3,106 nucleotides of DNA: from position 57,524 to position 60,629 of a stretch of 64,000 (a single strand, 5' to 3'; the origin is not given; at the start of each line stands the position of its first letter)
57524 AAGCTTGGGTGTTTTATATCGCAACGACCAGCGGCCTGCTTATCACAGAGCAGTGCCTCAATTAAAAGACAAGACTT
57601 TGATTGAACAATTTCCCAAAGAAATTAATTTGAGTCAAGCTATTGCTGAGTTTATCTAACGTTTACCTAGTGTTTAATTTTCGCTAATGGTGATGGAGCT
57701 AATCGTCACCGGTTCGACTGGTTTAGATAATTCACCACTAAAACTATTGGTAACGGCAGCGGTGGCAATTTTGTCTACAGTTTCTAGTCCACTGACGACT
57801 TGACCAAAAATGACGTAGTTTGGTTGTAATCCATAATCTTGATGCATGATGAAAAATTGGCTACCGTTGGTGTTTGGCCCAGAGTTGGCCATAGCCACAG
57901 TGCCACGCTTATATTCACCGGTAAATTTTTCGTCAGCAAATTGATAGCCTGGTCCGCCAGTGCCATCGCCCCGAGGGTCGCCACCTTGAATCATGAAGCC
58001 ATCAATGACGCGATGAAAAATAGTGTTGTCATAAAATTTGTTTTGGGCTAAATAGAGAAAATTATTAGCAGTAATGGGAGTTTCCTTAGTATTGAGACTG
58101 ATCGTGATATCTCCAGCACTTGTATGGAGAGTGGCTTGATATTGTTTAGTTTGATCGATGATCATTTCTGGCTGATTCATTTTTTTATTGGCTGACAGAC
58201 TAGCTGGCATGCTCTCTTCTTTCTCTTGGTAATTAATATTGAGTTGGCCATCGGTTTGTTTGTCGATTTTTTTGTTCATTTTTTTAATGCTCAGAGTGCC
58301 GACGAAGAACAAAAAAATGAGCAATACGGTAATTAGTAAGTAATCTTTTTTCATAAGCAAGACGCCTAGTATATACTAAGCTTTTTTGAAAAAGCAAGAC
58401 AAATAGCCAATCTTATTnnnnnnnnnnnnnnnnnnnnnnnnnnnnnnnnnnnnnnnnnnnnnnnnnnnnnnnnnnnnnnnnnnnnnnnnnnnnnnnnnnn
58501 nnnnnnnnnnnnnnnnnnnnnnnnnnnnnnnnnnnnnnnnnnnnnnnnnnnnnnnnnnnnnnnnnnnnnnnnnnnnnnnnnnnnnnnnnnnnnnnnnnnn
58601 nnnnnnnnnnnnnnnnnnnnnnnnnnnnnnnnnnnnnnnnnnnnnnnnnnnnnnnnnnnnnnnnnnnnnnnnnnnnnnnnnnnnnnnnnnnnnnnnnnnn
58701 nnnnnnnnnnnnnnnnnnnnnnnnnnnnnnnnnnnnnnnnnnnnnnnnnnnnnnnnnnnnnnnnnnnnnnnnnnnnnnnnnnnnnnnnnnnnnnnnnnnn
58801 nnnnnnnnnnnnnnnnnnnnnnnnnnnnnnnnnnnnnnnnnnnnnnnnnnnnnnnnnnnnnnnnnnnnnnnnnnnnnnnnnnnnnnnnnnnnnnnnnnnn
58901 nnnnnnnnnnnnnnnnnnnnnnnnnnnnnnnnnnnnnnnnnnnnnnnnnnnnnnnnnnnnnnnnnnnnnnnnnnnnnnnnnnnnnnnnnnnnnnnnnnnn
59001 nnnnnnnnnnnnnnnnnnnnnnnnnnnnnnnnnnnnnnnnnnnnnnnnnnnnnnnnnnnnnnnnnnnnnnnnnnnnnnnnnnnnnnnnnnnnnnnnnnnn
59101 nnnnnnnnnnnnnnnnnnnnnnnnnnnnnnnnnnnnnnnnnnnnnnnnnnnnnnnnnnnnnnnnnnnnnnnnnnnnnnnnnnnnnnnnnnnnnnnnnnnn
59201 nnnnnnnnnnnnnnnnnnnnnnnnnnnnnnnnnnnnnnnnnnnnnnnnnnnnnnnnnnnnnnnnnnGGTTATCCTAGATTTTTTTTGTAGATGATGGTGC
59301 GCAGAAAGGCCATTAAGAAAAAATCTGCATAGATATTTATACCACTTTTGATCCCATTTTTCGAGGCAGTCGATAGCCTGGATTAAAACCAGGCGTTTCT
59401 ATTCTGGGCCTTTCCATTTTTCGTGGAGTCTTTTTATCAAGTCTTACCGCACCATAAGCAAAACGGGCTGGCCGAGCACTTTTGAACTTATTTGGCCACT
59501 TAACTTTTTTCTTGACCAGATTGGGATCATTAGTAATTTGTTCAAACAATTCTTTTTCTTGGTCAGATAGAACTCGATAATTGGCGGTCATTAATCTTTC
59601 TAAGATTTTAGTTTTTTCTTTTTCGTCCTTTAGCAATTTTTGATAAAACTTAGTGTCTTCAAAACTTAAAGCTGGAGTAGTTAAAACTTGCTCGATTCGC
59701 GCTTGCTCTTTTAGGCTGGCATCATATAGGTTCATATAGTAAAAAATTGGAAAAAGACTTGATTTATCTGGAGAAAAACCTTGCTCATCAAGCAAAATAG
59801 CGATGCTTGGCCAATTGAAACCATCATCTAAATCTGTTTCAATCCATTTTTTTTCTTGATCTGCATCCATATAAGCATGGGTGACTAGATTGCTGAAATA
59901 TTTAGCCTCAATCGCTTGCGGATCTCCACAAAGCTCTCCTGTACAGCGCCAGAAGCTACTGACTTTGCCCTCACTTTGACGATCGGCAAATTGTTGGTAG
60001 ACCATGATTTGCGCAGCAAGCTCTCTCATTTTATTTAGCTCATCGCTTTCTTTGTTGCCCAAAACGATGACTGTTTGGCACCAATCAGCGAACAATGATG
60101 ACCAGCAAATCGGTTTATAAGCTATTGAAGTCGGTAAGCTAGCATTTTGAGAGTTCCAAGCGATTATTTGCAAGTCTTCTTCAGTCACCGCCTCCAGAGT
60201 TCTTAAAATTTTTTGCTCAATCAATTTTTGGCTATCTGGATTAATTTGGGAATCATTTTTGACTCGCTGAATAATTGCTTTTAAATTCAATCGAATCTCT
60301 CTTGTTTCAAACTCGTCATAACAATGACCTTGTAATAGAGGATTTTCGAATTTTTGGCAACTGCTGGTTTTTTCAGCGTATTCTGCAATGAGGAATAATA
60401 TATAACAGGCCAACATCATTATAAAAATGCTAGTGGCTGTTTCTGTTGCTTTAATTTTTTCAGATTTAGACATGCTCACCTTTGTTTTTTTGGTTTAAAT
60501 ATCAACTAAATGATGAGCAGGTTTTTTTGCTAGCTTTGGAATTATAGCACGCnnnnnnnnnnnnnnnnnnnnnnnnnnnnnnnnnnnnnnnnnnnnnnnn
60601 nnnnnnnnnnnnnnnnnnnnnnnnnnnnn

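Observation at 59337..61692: Tandem paralogues of a membrane-anchored HExxH protein, one copy having lost the metal-binding motif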

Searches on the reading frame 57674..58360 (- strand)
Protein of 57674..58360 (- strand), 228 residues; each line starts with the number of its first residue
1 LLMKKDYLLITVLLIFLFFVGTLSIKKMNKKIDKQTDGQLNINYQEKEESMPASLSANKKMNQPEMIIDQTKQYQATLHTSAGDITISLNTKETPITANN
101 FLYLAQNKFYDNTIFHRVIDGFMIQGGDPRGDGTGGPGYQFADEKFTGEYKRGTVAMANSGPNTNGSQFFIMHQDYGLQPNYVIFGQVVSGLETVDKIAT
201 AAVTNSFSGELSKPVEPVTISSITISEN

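Call 4: search_protein_families(library=pfam, proteins=[window:57674-58360:-], max_evalue=1)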
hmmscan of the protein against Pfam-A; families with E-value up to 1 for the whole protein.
window:57674-58360:- (228 aa): 3 families
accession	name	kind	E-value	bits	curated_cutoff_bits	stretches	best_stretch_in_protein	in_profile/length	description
PF00160.26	Pro_isomerase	-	1.2e-43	149.5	21.7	1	77-224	3-158/159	Cyclophilin type peptidyl-prolyl cis-trans isomerase/CLD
PF13349.12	DUF4097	-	0.0063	16.3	22.9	1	26-97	30-104/247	Toastrack DUF4097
PF11368.13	DUF3169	-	0.044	13.8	31.6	1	6-50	56-100/250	Protein of unknown function (DUF3169)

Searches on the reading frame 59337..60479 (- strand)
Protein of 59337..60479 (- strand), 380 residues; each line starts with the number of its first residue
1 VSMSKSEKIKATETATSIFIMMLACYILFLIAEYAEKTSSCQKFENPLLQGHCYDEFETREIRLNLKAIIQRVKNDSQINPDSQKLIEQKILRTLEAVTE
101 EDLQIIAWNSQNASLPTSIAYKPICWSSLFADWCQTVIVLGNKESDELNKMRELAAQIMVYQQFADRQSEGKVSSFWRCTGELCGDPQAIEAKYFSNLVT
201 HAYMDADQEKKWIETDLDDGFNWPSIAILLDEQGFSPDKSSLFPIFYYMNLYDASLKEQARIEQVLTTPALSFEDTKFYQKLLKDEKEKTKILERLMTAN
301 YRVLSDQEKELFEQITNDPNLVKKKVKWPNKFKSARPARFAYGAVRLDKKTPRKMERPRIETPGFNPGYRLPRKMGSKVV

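Call 4: search_protein_families(library=pfam, proteins=[window:59337-60479:-], max_evalue=1)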
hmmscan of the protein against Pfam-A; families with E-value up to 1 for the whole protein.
window:59337-60479:- (380 aa): 4 families
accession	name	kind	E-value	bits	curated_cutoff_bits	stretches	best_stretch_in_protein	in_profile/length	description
PF19443.4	DAHL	-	0.00026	21.2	38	1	66-168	48-140/221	DAHL domain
PF09640.15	DUF2027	-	0.041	13.9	25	0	75-112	48-85/156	Domain of unknown function (DUF2027)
PF24234.1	KH_BICC1_1st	-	0.096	13.5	27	1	291-334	8-49/77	BICC1, first type I KH domain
PF24573.1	HEAT_DAAF5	-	0.2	11.8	31.9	1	281-318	51-88/194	Dynein axonemal assembly factor 5, HEAT-repeat domain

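Call 7: find_homologous_proteins(query=window:59337-60479:-)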
Query window:59337-60479:- (380 aa): 2 proteins with E <= 0.001 among 3729 candidates.
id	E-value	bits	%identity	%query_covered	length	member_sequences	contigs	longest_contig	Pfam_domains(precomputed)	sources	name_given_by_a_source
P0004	2.1e-252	854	100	99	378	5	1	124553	-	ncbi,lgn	-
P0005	5.3e-136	471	64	87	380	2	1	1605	-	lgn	-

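Call 10: find_encoding_contigs(protein=P0004, flank=8000, max_places=4)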
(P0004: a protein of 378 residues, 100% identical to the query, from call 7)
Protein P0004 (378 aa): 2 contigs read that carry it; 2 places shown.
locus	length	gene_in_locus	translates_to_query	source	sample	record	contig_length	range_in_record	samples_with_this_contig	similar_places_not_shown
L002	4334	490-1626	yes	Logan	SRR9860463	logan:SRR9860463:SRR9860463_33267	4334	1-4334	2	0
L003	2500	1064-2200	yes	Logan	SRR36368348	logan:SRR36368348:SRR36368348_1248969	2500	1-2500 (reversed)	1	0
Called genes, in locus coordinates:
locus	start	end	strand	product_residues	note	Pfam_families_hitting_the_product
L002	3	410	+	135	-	?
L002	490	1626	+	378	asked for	-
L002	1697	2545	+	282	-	-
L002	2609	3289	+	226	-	PF00160:Pro_isomerase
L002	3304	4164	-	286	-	PF02775:TPP_enzyme_C, PF12367:PFO_beta_C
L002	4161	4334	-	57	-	?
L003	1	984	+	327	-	?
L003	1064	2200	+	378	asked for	-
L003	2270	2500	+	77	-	?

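Call 23: search_protein_families(library=ncbifam, proteins=[window:59337-60479:-], max_evalue=1)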
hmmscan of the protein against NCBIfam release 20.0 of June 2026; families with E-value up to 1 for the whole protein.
window:59337-60479:- (380 aa): 1 family
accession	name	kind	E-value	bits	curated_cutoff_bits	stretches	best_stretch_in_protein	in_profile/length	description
NF008934.0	PRK12291.1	equivalog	0.5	9.6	427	0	220-317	130-228/419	apolipoprotein N-acyltransferase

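Call 34: find_encoding_contigs(protein=P0005, flank=6000, max_places=3)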
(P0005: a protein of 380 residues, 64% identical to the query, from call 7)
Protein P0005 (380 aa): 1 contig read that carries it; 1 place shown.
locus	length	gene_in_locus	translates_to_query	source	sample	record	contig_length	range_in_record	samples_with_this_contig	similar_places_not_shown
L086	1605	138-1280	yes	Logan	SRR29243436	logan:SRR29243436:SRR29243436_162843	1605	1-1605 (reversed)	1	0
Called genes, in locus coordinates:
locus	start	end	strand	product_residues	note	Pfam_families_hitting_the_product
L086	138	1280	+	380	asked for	-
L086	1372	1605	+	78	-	?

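Call 62: search_protein_families(library=padloc, proteins=[window:59337-60473:-], max_evalue=0.1)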
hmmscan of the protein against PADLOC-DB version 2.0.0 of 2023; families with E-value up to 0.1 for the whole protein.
window:59337-60473:- (378 aa): 0 families

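Call 63: search_protein_families(library=phrogs, proteins=[window:59337-60473:-], max_evalue=0.1)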
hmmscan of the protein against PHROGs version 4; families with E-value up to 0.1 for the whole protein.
window:59337-60473:- (378 aa): 0 families

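Call 78: list_cluster_members(proteins=[P0004, P0002, P0001, P0007])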
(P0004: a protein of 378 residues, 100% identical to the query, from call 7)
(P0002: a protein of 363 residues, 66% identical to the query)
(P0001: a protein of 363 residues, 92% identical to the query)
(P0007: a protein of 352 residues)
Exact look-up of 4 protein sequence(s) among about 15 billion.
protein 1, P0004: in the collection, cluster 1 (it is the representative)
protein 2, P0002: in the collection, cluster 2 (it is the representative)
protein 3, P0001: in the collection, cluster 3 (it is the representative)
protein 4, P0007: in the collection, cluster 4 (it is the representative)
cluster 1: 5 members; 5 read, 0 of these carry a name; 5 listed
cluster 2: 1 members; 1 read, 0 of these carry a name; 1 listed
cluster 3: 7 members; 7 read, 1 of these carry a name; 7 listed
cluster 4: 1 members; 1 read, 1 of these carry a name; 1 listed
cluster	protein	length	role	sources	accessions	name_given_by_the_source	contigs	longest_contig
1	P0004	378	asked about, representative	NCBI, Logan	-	-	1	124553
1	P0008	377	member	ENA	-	-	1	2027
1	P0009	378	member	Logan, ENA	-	-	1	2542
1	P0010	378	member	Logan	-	-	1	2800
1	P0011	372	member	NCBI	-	-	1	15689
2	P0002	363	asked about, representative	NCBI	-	-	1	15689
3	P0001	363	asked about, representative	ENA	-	-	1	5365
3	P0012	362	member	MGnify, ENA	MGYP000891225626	CR=1 FL=1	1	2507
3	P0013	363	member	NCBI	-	-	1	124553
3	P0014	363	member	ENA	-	-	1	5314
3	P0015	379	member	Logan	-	-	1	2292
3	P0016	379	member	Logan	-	-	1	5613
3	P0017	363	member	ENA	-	-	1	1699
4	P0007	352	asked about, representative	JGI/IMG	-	hypothetical protein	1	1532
